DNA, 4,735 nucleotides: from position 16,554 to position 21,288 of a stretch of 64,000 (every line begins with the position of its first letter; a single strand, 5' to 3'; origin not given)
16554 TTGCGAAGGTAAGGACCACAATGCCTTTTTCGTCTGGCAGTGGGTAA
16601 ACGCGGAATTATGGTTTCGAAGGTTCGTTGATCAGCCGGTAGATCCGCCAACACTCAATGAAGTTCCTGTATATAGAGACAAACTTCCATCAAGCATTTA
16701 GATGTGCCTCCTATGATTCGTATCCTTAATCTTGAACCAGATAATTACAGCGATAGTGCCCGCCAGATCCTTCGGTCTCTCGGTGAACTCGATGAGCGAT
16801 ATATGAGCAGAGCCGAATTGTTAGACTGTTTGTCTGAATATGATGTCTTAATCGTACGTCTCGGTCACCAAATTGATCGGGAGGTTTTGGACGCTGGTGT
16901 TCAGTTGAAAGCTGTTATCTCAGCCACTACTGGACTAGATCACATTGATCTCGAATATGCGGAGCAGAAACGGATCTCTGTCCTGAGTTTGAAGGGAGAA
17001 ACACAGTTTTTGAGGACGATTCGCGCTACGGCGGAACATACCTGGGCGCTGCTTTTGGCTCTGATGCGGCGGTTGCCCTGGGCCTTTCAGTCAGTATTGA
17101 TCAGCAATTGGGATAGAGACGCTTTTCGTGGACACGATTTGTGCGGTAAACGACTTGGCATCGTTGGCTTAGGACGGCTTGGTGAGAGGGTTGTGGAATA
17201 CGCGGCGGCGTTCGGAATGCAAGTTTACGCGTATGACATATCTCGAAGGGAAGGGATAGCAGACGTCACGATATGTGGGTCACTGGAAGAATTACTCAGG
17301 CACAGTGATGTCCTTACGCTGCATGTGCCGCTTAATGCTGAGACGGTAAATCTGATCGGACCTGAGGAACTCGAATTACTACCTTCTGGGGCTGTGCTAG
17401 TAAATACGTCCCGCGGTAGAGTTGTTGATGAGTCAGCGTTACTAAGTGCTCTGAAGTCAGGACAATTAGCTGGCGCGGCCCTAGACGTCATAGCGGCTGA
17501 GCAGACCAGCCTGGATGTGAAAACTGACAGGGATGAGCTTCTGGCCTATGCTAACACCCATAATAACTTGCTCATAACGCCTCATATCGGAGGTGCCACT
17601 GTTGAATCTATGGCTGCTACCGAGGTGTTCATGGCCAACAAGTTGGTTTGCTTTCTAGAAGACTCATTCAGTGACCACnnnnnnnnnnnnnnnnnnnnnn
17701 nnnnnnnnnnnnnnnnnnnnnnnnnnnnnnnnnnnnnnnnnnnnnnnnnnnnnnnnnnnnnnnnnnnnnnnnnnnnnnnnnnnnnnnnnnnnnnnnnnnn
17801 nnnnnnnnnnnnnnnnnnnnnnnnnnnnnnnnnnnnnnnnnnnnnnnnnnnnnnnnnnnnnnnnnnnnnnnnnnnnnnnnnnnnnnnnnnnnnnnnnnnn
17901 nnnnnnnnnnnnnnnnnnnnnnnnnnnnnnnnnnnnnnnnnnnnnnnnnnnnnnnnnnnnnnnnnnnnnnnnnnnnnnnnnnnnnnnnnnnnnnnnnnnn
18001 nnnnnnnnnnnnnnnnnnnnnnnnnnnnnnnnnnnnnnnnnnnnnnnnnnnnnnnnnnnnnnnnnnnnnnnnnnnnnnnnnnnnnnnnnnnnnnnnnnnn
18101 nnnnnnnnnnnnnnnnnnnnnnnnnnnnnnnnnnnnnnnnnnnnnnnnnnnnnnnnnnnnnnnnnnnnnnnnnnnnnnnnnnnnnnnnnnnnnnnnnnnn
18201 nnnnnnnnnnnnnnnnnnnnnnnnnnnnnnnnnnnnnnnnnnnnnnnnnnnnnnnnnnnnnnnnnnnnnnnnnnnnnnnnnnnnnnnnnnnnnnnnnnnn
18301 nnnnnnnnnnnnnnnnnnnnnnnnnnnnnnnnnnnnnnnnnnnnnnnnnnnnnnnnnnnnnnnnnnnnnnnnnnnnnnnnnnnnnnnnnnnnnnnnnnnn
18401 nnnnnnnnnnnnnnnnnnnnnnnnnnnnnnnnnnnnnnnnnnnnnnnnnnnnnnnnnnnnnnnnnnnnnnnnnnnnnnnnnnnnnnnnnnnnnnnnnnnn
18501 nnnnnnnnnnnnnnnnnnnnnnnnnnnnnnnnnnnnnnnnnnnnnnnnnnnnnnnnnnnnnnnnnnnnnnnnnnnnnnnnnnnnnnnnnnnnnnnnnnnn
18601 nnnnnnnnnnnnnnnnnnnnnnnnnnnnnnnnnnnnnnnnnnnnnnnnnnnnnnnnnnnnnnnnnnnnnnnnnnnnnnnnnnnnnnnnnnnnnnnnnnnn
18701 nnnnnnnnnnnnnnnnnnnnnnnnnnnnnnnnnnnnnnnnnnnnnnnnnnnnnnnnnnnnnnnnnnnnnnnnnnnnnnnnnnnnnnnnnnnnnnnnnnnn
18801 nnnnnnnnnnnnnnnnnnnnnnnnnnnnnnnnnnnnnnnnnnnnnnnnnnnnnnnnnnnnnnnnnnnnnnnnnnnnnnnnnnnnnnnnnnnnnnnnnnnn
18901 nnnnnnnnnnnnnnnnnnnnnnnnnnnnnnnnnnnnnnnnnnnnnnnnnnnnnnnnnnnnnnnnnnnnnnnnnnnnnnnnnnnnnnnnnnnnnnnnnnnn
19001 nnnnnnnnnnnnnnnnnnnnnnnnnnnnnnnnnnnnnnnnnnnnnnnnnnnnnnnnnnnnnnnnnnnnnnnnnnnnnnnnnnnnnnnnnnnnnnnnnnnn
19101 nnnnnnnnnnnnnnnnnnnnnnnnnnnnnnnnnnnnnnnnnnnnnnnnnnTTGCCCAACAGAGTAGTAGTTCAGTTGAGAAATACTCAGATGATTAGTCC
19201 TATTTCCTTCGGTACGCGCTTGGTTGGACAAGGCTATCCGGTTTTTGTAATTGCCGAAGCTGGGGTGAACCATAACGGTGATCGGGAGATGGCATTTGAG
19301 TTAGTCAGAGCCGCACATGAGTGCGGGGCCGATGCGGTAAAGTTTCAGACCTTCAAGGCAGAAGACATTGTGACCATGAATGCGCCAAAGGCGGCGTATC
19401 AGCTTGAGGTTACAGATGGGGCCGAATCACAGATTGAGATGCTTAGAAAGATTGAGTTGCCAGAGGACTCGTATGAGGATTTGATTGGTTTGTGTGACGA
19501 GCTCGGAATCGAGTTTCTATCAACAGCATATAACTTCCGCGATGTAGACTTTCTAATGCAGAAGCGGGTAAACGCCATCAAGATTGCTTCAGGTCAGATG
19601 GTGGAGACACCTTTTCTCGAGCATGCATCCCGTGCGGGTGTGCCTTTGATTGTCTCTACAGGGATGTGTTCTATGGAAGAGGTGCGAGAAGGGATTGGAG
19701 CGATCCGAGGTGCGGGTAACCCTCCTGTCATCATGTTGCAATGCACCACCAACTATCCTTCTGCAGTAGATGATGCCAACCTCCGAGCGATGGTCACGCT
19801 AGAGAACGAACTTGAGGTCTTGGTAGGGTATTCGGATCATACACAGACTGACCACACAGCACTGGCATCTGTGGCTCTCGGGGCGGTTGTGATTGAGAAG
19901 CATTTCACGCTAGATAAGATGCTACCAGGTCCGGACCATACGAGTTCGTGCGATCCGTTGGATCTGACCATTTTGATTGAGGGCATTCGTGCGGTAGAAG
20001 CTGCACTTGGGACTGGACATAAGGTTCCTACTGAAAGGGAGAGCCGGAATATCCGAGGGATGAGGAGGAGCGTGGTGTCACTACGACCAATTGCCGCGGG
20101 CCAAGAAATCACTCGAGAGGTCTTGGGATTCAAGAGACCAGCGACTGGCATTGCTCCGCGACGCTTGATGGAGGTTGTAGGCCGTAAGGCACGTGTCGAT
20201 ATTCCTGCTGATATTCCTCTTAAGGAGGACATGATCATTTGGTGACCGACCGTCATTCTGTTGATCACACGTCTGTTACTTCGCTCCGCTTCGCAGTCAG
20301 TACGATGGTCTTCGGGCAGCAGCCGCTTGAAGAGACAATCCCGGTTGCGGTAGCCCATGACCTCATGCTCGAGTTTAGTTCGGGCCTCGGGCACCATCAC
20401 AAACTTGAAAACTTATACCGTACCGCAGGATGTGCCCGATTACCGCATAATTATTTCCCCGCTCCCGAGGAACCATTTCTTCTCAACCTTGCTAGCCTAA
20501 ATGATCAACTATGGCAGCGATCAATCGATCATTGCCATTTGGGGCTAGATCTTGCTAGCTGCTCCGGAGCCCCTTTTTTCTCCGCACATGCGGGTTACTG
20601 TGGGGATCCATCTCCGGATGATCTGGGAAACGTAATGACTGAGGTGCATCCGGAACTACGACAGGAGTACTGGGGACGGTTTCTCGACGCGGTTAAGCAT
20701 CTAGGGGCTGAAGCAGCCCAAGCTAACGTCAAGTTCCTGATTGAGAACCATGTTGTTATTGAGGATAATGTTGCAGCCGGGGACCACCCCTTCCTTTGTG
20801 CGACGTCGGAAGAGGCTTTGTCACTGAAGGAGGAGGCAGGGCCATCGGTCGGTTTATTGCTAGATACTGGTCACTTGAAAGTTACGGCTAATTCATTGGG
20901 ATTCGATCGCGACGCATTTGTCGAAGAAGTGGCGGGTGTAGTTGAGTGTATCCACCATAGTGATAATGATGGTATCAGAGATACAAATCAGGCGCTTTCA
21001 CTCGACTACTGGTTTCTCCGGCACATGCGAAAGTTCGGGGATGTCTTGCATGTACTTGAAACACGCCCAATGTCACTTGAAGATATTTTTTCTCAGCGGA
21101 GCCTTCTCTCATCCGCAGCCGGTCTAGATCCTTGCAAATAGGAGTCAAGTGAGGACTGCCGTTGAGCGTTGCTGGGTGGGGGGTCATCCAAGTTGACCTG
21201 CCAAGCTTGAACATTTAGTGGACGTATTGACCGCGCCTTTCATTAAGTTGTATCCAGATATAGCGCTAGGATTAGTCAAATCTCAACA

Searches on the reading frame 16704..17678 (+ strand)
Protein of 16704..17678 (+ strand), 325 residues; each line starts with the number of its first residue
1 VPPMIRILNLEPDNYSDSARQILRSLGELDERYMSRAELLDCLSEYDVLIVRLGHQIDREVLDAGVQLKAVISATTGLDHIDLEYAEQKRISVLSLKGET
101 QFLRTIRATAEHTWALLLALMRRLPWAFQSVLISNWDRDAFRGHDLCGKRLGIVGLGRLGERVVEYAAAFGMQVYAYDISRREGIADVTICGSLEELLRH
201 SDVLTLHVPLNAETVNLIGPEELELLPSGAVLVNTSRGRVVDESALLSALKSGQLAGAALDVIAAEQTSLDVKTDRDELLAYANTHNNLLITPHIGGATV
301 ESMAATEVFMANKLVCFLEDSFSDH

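Call 4: search_protein_families(library=pfam, proteins=[window:16704-17678:+])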
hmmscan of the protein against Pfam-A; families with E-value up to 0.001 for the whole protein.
window:16704-17678:+ (325 aa): 3 families
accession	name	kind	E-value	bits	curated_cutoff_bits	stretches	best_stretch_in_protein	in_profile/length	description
PF02826.25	2-Hacid_dh_C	-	3.8e-51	173.4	25.1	1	115-296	2-178/178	D-isomer specific 2-hydroxyacid dehydrogenase, NAD binding domain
PF00389.36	2-Hacid_dh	-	1.4e-15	57.6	24.6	1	17-319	9-125/134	D-isomer specific 2-hydroxyacid dehydrogenase, catalytic domain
PF03446.21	NAD_binding_2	-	0.00045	20.7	21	1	151-252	2-109/161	NAD binding domain of 6-phosphogluconate dehydrogenase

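Call 5: search_protein_families(library=ncbifam, proteins=[window:16704-17678:+])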
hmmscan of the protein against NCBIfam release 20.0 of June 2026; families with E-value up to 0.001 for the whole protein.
window:16704-17678:+ (325 aa): 22 families
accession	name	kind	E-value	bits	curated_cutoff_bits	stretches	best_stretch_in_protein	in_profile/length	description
TIGR01327.1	PGDH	equivalog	6.5e-69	233.1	454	1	32-323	27-306/525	phosphoglycerate dehydrogenase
NF008759.0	PRK11790.1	equivalog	1.5e-58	198.5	404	1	6-320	13-319/410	phosphoglycerate dehydrogenase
NF009714.1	PRK13243.1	equivalog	2.3e-57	194.8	455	1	31-318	31-313/332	glyoxylate reductase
NF005069.0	PRK06487.1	equivalog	1.5e-50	172.1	448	1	37-312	40-305/320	2-hydroxyacid dehydrogenase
NF006263.0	PRK08410.1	equivalog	2.3e-45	155.4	389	1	11-304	7-293/311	D-2-hydroxyacid dehydrogenase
NF000492.1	vanH_gen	exception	2.7e-41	141.6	540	1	63-299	64-292/312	D-lactate dehydrogenase VanH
NF005387.0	PRK06932.1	equivalog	6.3e-39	133.8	492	1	35-303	34-295/314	2-hydroxyacid dehydrogenase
NF001309.0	PRK00257.1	equivalog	3.8e-38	131.4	434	2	140-307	108-267/379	4-phosphoerythronate dehydrogenase PdxB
NF005750.0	PRK07574.1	equivalog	1.8e-35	122.8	329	1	57-320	104-359/386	NAD-dependent formate dehydrogenase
NF011938.0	PRK15409.1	equivalog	2.1e-33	115.7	492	1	51-304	50-295/324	glyoxylate/hydroxypyruvate reductase GhrB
NF000004.1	vanH-D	exception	3.6e-32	111.8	550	1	59-297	66-296/323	D-lactate dehydrogenase VanH-D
NF000371.1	vanH_Agroup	exception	8.7e-32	110.6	700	1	69-300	73-298/322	VanH-A/VanH-Pt family D-lactate dehydrogenase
NF000151.1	vanH-Ac1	exception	1.2e-31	110.3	750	1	63-300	100-330/351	D-lactate dehydrogenase VanH-Ac1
NF000112.1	vanH-Amyco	exception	9.9e-31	107.2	625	1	63-304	93-326/348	VanH-AOV family D-lactate dehydrogenase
NF000128.1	vanH-Sc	exception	2.2e-30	105.9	650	1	71-299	90-312/337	D-lactate dehydrogenase VanH-Sc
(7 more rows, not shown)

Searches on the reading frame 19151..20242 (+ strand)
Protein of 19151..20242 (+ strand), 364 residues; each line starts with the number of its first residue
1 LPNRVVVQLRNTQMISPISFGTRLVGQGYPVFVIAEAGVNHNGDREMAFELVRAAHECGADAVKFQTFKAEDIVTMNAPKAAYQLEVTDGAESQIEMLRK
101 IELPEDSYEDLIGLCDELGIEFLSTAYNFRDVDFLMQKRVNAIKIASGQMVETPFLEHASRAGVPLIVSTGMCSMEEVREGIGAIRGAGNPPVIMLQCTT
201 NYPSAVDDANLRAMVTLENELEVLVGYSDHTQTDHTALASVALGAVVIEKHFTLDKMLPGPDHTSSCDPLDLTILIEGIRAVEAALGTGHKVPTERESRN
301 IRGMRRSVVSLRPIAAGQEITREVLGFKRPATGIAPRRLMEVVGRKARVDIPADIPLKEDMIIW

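Call 15: search_protein_families(library=pfam, proteins=[window:19151-20242:+])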
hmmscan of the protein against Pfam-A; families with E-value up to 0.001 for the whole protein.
window:19151-20242:+ (364 aa): 2 families
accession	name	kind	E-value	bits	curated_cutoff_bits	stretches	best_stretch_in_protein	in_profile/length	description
PF03102.20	NeuB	-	1.9e-84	283.3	22.1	1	51-291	1-241/241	NeuB family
PF08666.17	SAF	-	1.6e-09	38.6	21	1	305-362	1-62/63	SAF domain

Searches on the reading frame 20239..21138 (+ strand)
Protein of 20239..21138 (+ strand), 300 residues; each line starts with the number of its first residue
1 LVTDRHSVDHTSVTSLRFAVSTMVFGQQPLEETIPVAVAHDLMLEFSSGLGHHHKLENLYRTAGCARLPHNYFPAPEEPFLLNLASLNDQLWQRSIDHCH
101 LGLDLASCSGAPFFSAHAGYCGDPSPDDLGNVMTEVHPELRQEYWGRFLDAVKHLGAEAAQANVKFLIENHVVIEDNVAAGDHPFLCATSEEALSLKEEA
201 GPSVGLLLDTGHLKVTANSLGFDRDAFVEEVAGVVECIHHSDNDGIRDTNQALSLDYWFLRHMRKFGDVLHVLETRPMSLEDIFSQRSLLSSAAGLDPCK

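Call 15: search_protein_families(library=pfam, proteins=[window:20239-21138:+])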
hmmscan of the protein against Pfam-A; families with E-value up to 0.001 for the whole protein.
window:20239-21138:+ (300 aa): 1 family
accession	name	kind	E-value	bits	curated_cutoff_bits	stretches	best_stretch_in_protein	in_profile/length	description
PF01261.30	AP_endonuc_2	-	3.2e-14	53.7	31.1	1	62-249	39-194/249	Xylose isomerase-like TIM barrel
